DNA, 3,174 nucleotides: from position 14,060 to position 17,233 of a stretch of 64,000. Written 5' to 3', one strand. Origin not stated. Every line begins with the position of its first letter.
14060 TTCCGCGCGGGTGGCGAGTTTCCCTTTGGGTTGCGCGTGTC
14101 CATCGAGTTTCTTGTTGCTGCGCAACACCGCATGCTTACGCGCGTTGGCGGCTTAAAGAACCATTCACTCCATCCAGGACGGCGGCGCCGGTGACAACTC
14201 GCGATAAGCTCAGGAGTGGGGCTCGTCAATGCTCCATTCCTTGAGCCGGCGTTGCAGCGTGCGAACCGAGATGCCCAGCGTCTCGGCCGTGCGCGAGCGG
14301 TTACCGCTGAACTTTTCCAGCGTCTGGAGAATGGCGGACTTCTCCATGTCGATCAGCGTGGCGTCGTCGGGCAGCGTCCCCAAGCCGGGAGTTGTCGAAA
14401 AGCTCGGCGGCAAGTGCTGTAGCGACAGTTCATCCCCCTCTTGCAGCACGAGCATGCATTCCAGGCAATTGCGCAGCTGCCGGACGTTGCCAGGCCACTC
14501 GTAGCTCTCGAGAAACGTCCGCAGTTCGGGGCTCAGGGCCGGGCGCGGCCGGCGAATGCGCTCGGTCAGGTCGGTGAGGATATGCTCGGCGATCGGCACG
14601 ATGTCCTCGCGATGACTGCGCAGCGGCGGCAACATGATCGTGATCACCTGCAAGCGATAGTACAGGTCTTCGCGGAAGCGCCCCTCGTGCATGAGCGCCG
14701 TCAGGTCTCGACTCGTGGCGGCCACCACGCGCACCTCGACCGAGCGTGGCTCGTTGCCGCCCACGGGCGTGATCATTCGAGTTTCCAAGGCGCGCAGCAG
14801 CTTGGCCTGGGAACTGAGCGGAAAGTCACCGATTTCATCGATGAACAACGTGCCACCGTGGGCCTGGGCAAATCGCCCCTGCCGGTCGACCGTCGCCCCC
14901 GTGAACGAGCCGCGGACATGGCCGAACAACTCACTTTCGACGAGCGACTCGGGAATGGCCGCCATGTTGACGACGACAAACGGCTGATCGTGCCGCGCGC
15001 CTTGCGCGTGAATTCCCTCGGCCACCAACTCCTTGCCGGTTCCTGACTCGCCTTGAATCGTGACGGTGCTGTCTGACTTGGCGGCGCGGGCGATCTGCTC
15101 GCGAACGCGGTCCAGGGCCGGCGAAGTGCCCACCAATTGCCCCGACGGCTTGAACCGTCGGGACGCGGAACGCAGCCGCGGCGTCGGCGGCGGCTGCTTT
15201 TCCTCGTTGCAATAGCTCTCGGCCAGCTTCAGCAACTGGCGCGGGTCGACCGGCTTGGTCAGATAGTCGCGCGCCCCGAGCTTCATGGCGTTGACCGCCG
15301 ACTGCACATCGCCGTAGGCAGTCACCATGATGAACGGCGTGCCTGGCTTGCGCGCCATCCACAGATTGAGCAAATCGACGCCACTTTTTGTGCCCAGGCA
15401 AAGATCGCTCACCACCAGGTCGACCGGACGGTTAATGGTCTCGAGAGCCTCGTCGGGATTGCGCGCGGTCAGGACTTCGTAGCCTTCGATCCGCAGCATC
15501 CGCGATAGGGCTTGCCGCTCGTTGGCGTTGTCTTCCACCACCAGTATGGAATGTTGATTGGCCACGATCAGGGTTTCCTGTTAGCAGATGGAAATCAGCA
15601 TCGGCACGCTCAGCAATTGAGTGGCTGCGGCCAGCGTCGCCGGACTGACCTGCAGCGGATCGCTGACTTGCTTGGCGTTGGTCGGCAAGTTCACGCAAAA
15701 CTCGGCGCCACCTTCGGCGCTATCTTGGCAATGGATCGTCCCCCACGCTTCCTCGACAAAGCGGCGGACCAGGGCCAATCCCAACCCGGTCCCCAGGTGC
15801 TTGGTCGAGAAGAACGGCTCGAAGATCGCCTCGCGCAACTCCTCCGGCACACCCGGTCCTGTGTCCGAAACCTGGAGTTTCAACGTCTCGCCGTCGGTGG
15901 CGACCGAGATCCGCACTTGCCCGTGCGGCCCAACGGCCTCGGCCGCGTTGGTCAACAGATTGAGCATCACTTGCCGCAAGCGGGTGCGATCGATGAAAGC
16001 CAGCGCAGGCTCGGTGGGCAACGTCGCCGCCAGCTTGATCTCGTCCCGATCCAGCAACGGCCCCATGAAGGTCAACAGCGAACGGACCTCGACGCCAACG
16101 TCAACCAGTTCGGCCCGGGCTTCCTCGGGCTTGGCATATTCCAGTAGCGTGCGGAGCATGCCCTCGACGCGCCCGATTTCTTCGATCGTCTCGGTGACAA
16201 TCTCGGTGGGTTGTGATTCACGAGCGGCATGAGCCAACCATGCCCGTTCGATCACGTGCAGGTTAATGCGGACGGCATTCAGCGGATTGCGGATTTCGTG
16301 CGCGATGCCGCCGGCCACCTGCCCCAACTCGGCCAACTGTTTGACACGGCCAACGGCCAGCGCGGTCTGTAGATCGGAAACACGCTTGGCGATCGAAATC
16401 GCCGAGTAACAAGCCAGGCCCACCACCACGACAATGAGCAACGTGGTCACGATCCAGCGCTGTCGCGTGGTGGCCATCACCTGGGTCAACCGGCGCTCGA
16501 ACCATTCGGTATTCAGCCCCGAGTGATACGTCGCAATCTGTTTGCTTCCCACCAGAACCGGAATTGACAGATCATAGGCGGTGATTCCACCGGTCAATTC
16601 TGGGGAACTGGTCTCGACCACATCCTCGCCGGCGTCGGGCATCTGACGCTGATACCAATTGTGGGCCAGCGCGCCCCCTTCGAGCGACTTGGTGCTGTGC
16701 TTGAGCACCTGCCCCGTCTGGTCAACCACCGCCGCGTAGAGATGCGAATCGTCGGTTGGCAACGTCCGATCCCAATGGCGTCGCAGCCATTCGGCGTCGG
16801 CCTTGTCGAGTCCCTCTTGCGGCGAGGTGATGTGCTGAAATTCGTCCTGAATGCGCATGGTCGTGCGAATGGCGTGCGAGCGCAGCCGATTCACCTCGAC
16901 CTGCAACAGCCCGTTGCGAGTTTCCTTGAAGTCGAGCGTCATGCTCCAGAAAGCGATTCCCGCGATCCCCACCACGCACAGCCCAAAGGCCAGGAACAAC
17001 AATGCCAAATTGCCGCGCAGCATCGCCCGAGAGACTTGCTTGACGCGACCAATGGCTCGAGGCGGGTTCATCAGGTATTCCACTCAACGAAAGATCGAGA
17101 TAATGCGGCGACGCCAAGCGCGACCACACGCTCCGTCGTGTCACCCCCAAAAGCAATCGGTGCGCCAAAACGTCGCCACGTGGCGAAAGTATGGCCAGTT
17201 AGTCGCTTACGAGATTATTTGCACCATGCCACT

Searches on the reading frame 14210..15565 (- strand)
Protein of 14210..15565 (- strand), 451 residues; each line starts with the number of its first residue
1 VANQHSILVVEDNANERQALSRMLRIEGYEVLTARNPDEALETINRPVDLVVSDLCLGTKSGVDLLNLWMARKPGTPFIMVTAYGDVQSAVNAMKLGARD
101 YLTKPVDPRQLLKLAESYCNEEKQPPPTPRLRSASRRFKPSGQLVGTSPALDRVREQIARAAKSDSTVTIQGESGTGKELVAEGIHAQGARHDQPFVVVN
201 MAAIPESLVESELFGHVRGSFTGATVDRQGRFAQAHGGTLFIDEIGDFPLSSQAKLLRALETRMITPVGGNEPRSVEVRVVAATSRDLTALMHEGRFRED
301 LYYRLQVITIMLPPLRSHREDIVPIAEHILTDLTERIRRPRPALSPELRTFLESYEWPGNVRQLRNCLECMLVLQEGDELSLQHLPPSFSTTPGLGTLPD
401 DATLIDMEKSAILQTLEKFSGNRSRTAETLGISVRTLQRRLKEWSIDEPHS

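Call 7: search_protein_families(library=pfam, proteins=[window:14210-15565:-])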
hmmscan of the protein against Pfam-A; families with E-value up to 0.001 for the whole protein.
window:14210-15565:- (451 aa): 6 families
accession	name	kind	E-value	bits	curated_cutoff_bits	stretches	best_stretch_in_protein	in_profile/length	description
PF00158.32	Sigma54_activat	-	8.5e-68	227.7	20.2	1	144-310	1-167/168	Sigma-54 interaction domain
PF00072.30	Response_reg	-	2.4e-24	86.1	30.2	1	7-114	1-109/111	Response regulator receiver domain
PF14532.12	Sigma54_activ_2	-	1.2e-23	84.3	25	1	145-315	1-138/138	Sigma-54 interaction domain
PF25601.1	AAA_lid_14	-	2.6e-21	75.7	27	1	316-391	1-76/87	AAA+ ATPase lid domain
PF02954.25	HTH_8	-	4.5e-13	49.1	22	1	406-444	4-42/42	Bacterial regulatory protein, Fis family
PF07728.20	AAA_5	-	9.2e-07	29.4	22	1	168-284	2-121/139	AAA domain (dynein-related subfamily)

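Call 14: find_encoding_contigs(protein=window:14210-15565:-, flank=10000, max_places=6)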
Protein window:14210-15565:- (451 aa): no gene with exactly this product is on record in the collection.

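Call 22: find_homologous_proteins(query=window:14210-15565:-, max_evalue=1e-60)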
Query window:14210-15565:- (451 aa): 7831 proteins with E <= 1e-60 among 8000 candidates; the best 120 are listed.
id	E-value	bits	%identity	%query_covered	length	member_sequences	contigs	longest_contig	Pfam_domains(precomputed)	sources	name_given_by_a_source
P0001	4.5e-297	1003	100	100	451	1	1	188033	PF00158.33,PF25601.2,PF02954.26,PF14532.13,PF07728.21,PF00072.31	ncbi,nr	ncbi:MAG: sigma-54-dependent Fis family transcriptional regulator [Planctomycetes bacterium]|nr:sigm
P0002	1.5e-182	625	63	100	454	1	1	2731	PF00158.33,PF25601.2,PF02954.26,PF14532.13,PF07728.21,PF00072.31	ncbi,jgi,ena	jgi:DNA-binding NtrC family response regulator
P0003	7.1e-179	613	63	99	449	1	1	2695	PF00158.33,PF25601.2,PF02954.26,PF14532.13,PF00072.31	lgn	-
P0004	2.3e-178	612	64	99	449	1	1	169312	PF00158.33,PF25601.2,PF02954.26,PF14532.13,PF00072.31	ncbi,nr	ncbi:MAG: sigma-54-dependent Fis family transcriptional regulator [Planctomycetes bacterium]|nr:sigm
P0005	2.1e-167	576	61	97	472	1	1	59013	PF00158.33,PF25601.2,PF02954.26,PF14532.13,PF07728.21,PF00072.31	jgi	jgi:DNA-binding NtrC family response regulator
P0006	1.1e-165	570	61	97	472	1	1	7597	PF00158.33,PF25601.2,PF02954.26,PF14532.13,PF07728.21,PF00072.31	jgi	-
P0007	8.7e-164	564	59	97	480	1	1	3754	PF00158.33,PF25601.2,PF02954.26,PF14532.13,PF07728.21,PF00072.31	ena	-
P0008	1.5e-156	540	56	98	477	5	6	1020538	PF00158.33,PF25601.2,PF02954.26,PF14532.13,PF07728.21,PF00072.31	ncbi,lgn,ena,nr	ncbi:MAG: sigma-54-dependent Fis family transcriptional regulator [Planctomycetales bacterium]|nr:si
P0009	6.6e-156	538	58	98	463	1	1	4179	PF00158.33,PF13384.13,PF25601.2,PF02954.26,PF14532.13,PF07728.21,PF00072.31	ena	-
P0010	8.1e-156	537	57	99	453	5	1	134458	PF00158.33,PF25601.2,PF02954.26,PF14532.13,PF07728.21,PF00072.31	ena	-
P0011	8.7e-156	537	57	98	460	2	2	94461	PF00158.33,PF13384.13,PF25601.2,PF02954.26,PF14532.13,PF07728.21,PF00072.31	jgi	jgi:DNA-binding NtrC family response regulator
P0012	1.1e-155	537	57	97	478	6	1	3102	PF00158.33,PF25601.2,PF02954.26,PF14532.13,PF07728.21,PF00072.31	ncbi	-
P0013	4.1e-155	535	56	97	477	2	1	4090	PF00158.33,PF25601.2,PF02954.26,PF14532.13,PF07728.21,PF00072.31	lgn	-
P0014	5.0e-155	535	57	98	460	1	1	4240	PF00158.33,PF25601.2,PF02954.26,PF14532.13,PF07728.21,PF00072.31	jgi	-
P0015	1.0e-154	534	58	98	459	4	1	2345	PF00158.33,PF13384.13,PF25601.2,PF02954.26,PF14532.13,PF07728.21,PF00072.31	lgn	-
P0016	1.3e-154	533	56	97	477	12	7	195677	PF00158.33,PF25601.2,PF02954.26,PF14532.13,PF07728.21,PF00072.31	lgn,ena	-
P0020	6.5e-154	531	56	100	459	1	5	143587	PF00158.33,PF25601.2,PF02954.26,PF14532.13,PF07728.21,PF00072.31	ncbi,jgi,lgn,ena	-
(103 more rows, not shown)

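Call 23: find_encoding_contigs(protein=P0004, flank=10000, max_places=2)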
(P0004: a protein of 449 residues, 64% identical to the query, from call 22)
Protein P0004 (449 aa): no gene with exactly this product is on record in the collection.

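Call 24: find_encoding_contigs(protein=P0005, flank=10000, max_places=2)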
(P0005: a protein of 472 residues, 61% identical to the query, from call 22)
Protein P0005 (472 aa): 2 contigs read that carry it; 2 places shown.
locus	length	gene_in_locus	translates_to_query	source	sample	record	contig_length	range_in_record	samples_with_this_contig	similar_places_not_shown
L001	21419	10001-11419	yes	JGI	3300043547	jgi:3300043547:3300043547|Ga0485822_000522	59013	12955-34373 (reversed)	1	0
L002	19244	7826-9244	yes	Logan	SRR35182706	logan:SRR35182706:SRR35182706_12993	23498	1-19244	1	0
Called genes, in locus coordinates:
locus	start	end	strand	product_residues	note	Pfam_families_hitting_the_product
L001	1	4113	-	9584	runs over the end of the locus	?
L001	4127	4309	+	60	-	-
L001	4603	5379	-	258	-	-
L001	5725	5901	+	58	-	-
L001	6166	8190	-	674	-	-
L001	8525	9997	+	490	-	PF00512:HisKA, PF02518:HATPase_c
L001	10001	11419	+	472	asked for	PF00072:Response_reg, PF00158:Sigma54_activat, PF14532:Sigma54_activ_2, PF07728:AAA_5 (weak), PF25601:AAA_lid_14, PF02954:HTH_8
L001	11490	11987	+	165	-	PF00903:Glyoxalase, PF22656:At5g48480-like_N (faint)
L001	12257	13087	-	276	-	PF03328:HpcH_HpaI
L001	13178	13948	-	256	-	PF03328:HpcH_HpaI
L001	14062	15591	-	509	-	PF03648:Glyco_hydro_67N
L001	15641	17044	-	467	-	PF01011:PQQ (faint), PF13360:PQQ_2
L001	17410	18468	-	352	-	PF04909:Amidohydro_2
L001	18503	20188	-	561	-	PF00474:SSF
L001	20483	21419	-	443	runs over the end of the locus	PF00202:Aminotran_3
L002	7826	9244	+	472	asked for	PF00072:Response_reg, PF00158:Sigma54_activat, PF14532:Sigma54_activ_2, PF07728:AAA_5 (weak), PF25601:AAA_lid_14, PF02954:HTH_8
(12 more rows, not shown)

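Call 25: find_encoding_contigs(protein=P0001, flank=10000, max_places=2)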
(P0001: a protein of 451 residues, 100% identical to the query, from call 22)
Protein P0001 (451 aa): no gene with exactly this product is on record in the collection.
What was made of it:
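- On Sigma-54 (-24/-12) enhancer-dependent promoter: The source contig could not be retrieved (calls 14, 25).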

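Call 28: find_encoding_contigs(protein=P0008, flank=10000, max_places=3)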
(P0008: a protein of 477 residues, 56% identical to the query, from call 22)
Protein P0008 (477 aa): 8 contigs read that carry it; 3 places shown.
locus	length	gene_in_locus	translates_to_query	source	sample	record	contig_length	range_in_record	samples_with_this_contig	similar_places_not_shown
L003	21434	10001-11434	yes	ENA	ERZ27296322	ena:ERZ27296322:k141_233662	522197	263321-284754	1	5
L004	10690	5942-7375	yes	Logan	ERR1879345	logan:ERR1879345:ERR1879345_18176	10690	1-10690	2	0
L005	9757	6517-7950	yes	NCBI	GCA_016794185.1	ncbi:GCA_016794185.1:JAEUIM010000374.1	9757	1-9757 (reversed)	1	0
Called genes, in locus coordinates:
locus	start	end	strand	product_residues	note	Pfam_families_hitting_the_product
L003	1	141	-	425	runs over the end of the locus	PF01979:Amidohydro_1, PF07969:Amidohydro_3 (weak)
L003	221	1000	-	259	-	PF00561:Abhydrolase_1, PF12146:Hydrolase_4, PF12697:Abhydrolase_6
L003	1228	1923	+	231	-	PF00392:GntR, PF07729:FCD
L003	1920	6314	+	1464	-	PF01261:AP_endonuc_2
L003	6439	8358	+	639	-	PF01555:N6_N4_Mtase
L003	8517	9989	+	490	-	PF00512:HisKA, PF02518:HATPase_c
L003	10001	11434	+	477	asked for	PF00072:Response_reg, PF00158:Sigma54_activat, PF14532:Sigma54_activ_2, PF07728:AAA_5 (weak), PF25601:AAA_lid_14, PF02954:HTH_8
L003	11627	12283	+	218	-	PF01625:PMSR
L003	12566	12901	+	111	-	-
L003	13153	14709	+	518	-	PF00171:Aldedh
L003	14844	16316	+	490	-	PF00171:Aldedh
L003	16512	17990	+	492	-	PF00171:Aldedh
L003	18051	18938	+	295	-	PF06283:ThuA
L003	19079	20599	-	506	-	-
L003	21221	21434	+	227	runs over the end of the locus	PF20334:DUF6629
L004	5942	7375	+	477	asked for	PF00072:Response_reg, PF00158:Sigma54_activat, PF14532:Sigma54_activ_2, PF07728:AAA_5 (weak), PF25601:AAA_lid_14, PF02954:HTH_8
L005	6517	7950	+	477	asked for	PF00072:Response_reg, PF00158:Sigma54_activat, PF14532:Sigma54_activ_2, PF07728:AAA_5 (weak), PF25601:AAA_lid_14, PF02954:HTH_8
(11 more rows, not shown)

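Call 29: find_encoding_contigs(protein=P0006, flank=10000, max_places=2)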
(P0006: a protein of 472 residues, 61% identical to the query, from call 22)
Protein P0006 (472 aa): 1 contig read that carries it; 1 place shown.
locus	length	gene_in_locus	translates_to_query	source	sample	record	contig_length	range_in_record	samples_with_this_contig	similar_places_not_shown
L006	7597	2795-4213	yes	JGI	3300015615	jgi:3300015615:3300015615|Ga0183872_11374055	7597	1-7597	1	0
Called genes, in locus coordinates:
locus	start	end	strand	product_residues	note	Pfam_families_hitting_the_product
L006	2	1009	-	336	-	?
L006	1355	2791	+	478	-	PF00512:HisKA, PF02518:HATPase_c, PF13581:HATPase_c_2 (faint)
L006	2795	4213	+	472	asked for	PF00072:Response_reg, PF00158:Sigma54_activat, PF14532:Sigma54_activ_2, PF07728:AAA_5 (faint), PF25601:AAA_lid_14, PF02954:HTH_8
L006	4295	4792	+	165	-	PF00903:Glyoxalase, PF22656:At5g48480-like_N (faint)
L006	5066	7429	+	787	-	PF00034:Cytochrom_C (faint), PF13442:Cytochrome_CBB3 (faint), PF02433:FixO (faint)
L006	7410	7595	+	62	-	?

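Call 52: search_protein_families(library=ncbifam, proteins=[window:14210-15565:-, L001:6166-8190:-], max_evalue=0.001)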
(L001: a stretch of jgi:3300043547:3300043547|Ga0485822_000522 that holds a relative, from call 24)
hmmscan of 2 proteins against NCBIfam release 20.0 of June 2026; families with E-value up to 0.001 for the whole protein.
window:14210-15565:- (451 aa): 103 families (the best 25 are shown)
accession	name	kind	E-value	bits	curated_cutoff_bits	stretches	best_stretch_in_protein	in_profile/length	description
TIGR01818.1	ntrC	equivalog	2.7e-118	395.7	558.6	1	7-392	1-384/463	nitrogen regulation protein NR(I)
NF008469.0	PRK11361.1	equivalog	1.6e-112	376.6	714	1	1-447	1-457/461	acetoacetate metabolism transcriptional regulator AtoC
NF007689.0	PRK10365.1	equivalog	4.4e-108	361.9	760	1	4-441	5-439/441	sigma-54-dependent response regulator transcription factor ZraR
NF041946.1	LuxO_transreg_Vib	equivalog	2.3e-101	339.9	800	1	23-392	15-383/463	quorum-sensing sigma-54 dependent transcriptional regulator LuxO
TIGR02915.1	PEP_resp_reg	equivalog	6.2e-100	335.1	502.6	1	7-444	1-442/445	PEP-CTERM-box response regulator transcription factor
NF051870.1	NAssimRespRegNtrX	equivalog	5.8e-98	328.7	600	1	5-443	2-449/452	nitrogen assimilation response regulator NtrX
NF008176.1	PRK10923.1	equivalog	2.9e-96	322.9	620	1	6-390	5-386/469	nitrogen regulation protein NR(I)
NF011695.0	PRK15115.1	equivalog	1.1e-93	314.4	763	1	5-374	7-367/445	two-component system response regulator GlrR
TIGR01817.1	nifA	equivalog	5.7e-90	302.6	528.85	1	130-383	184-436/534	nif-specific transcriptional activator NifA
NF050807.1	TransRegFlbDCaul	equivalog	7.6e-90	301.9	750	2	16-383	12-359/454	sigma-54-dependent transcriptional regulator FlbD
NF049963.1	RespRegFlgRCampy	domain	2.4e-88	296.9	750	1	7-445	3-428/429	fla regulon two-component system response regulator FlgR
NF003451.0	PRK05022.1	equivalog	2.8e-87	293.6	476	1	137-376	185-424/512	nitric oxide reductase transcriptional regulator NorR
TIGR02329.1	propionate_PrpR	equivalog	4.9e-86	289.4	499.2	1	141-442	211-525/526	propionate catabolism operon regulatory protein PrpR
NF041552.1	TF_PrdR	equivalog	7.6e-86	288.7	795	1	142-444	267-576/577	sigma-54 dependent transcriptional regulator PrdR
NF038308.1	RNA_repair_RtcR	equivalog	2.7e-84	283.9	650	1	88-387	124-434/530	RNA repair transcriptional activator RtcR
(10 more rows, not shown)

L001:6166-8190:- (674 aa): 0 families

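Call 69: find_encoding_contigs(protein=P0011, flank=10000, max_places=1)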
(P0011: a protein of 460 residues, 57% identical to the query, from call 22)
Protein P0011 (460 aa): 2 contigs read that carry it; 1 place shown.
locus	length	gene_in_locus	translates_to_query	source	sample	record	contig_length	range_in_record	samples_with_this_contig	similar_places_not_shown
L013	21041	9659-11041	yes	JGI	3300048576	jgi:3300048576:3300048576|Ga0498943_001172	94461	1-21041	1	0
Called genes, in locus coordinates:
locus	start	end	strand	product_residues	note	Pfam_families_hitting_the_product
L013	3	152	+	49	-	?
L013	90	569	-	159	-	-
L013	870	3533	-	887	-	PF05691:Raffinose_syn (weak), PF02065:Melibiase (weak), PF08305:NPCBM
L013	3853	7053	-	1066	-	PF13360:PQQ_2, PF01011:PQQ (faint), PF13570:Beta-prop_ACSF4, PF13360:PQQ_2 (weak), PF13649:Methyltransf_25, PF13360:PQQ_2 (weak)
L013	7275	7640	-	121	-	-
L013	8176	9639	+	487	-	PF00512:HisKA, PF02518:HATPase_c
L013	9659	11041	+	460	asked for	PF00072:Response_reg, PF00158:Sigma54_activat, PF14532:Sigma54_activ_2, PF07728:AAA_5 (weak), PF25601:AAA_lid_14, PF02954:HTH_8, PF13384:HTH_23 (weak)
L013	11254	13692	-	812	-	-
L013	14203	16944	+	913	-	PF21231:GH141_M, PF05048:NosD (faint), PF13229:Beta_helix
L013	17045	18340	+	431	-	PF00994:MoCF_biosynth, PF02464:CinA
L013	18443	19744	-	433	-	PF00890:FAD_binding_2, PF01134:GIDA (weak), PF01266:DAO (weak), PF03486:HI0933_like (weak), PF07992:Pyr_redox_2 (weak), PF12831:FAD_oxidored, PF13450:NAD_binding_8 (weak)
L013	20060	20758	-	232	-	PF00072:Response_reg, PF00486:Trans_reg_C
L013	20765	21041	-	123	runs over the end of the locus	PF13630:SdpI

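Call 70: find_encoding_contigs(protein=P0016, flank=10000, max_places=1)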
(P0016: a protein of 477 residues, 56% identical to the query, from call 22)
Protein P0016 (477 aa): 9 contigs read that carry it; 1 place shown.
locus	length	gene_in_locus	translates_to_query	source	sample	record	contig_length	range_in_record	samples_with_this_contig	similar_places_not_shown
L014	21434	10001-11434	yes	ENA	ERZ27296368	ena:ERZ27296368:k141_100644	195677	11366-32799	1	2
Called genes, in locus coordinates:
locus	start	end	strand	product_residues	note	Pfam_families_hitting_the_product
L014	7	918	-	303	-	PF12146:Hydrolase_4, PF12697:Abhydrolase_6, PF00561:Abhydrolase_1, PF00975:Thioesterase (weak)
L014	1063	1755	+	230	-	PF00392:GntR, PF07729:FCD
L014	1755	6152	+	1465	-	PF01261:AP_endonuc_2, PF13385:Laminin_G_3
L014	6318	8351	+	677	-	PF01555:N6_N4_Mtase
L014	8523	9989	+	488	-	PF17203:sCache_3_2 (weak), PF00512:HisKA, PF02518:HATPase_c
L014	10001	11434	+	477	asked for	PF00072:Response_reg, PF00158:Sigma54_activat, PF14532:Sigma54_activ_2, PF07728:AAA_5, PF25601:AAA_lid_14, PF02954:HTH_8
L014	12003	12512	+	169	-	PF01625:PMSR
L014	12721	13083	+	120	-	-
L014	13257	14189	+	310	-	PF09825:BPL_N (faint)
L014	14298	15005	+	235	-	-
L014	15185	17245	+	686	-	PF00326:Peptidase_S9 (faint)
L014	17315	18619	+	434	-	PF00743:FMO-like, PF01266:DAO (faint), PF07992:Pyr_redox_2, PF13450:NAD_binding_8 (faint), PF13738:Pyr_redox_3, PF13434:Lys_Orn_oxgnase (weak)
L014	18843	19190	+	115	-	PF02482:Ribosomal_S30AE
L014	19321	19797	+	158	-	PF00359:PTS_EIIA_2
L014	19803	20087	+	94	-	PF00381:PTS-HPr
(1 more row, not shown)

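Call 71: find_encoding_contigs(protein=P0020, flank=10000, max_places=1)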
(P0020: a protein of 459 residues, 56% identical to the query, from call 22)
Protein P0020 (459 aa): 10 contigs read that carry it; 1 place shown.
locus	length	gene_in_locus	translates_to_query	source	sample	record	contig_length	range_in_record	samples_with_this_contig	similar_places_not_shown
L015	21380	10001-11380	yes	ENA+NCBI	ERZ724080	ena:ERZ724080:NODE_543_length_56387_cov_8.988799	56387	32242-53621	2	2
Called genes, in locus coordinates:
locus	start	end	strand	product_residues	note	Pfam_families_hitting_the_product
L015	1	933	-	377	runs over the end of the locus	PF13439:Glyco_transf_4, PF13579:Glyco_trans_4_4 (faint), PF20706:GT4-conflict (weak), PF00534:Glycos_transf_1, PF13692:Glyco_trans_1_4, PF13524:Glyco_trans_1_2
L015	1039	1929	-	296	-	PF00701:DHDPS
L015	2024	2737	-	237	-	PF03740:PdxJ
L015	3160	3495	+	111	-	-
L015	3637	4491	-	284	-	PF00756:Esterase (weak)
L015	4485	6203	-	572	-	PF00082:Peptidase_S8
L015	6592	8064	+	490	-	PF00884:Sulfatase, PF01663:Phosphodiest (faint), PF16347:SGSH_C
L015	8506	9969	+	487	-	PF00512:HisKA, PF02518:HATPase_c, PF13581:HATPase_c_2 (weak)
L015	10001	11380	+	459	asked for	PF00072:Response_reg, PF00158:Sigma54_activat, PF14532:Sigma54_activ_2, PF07728:AAA_5 (weak), PF25601:AAA_lid_14, PF02954:HTH_8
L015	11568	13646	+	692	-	PF00580:UvrD-helicase, PF13245:AAA_19, PF13604:AAA_30 (faint), PF13361:UvrD_C, PF13538:UvrD_C_2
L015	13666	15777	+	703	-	-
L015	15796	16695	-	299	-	PF00248:Aldo_ket_red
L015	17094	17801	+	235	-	PF04311:DUF459 (faint), PF13472:Lipase_GDSL_2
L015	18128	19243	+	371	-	-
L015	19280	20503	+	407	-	PF01011:PQQ (faint), PF13360:PQQ_2, PF13570:Beta-prop_ACSF4, PF13360:PQQ_2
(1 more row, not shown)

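Call 73: search_protein_families(library=pfam, proteins=[L013:7275-7640:-, L001:4603-5379:-], max_evalue=0.01)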
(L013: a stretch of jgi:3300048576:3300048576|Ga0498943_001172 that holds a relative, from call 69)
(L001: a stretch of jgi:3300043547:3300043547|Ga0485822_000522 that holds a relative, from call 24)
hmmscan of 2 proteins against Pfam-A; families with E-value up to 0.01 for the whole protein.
L013:7275-7640:- (121 aa): 0 families

L001:4603-5379:- (258 aa): 0 families

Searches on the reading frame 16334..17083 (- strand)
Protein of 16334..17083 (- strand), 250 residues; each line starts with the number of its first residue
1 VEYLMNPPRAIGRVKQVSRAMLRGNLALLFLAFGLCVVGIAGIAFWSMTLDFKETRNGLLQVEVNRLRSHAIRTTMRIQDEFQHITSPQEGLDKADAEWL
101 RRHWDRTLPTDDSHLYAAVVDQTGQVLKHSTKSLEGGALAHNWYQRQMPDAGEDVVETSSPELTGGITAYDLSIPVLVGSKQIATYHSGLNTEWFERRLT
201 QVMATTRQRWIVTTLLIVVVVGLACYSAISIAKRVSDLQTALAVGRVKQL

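Call 38: find_related_loci(query=A1, collection=genome_contigs, flank=6000)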
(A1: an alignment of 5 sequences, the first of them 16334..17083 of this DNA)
Query A1 (250 aa) in genome_contigs; peptide patterns used: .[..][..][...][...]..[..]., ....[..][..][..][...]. (x = any residue, [..] = any of these).
24 stretches matched a pattern; 5 encode a relative of the query (tblastn E <= 1e-3); 5 distinct loci.
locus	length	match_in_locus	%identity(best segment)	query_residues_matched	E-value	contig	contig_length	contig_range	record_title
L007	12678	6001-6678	45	30-250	2e-55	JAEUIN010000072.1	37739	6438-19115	MAG: Planctomycetaceae bacterium isolate new MAG-44 k141_1554414, whole genome shotgun sequence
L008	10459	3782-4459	40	26-250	1e-53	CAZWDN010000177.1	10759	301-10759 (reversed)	MAG TPA_asm: uncultured Pirellula sp. isolate binchicken_co197_512 genome assembly, contig: NODE_11286_length_10759_cov_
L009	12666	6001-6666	39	30-250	1e-52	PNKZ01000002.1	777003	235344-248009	MAG: Pirellula sp. isolate PB1.007 PB1_1000005_777003, whole genome shotgun sequence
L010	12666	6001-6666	39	30-250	3e-50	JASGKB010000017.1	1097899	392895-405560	MAG: Pirellulales bacterium isolate 5N533 JMF-2111-06-0005.ont.bin.533_16, whole genome shotgun sequence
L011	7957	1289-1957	37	32-250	1e-46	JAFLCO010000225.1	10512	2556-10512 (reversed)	MAG: Planctomycetota bacterium isolate UWPOB_PLAC3 gnl_X_NFCILEIE_225, whole genome shotgun sequence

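Call 57: find_related_loci(query=A1, collection=metagenome_contigs, flank=10000)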
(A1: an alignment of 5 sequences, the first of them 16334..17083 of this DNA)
Query A1 (250 aa) in metagenome_contigs; peptide patterns used: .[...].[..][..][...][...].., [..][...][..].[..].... (x = any residue, [..] = any of these).
600 stretches matched a pattern (row limit reached: there are more); 1 encode a relative of the query (tblastn E <= 1e-3); 1 distinct loci.
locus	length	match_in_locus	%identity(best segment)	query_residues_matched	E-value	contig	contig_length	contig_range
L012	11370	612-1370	35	8-250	4e-43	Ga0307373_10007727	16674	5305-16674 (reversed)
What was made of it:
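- Tried and rejected: The metagenome scan with the kinase sensor alignment returned only one locus because of a row limit (call 57).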
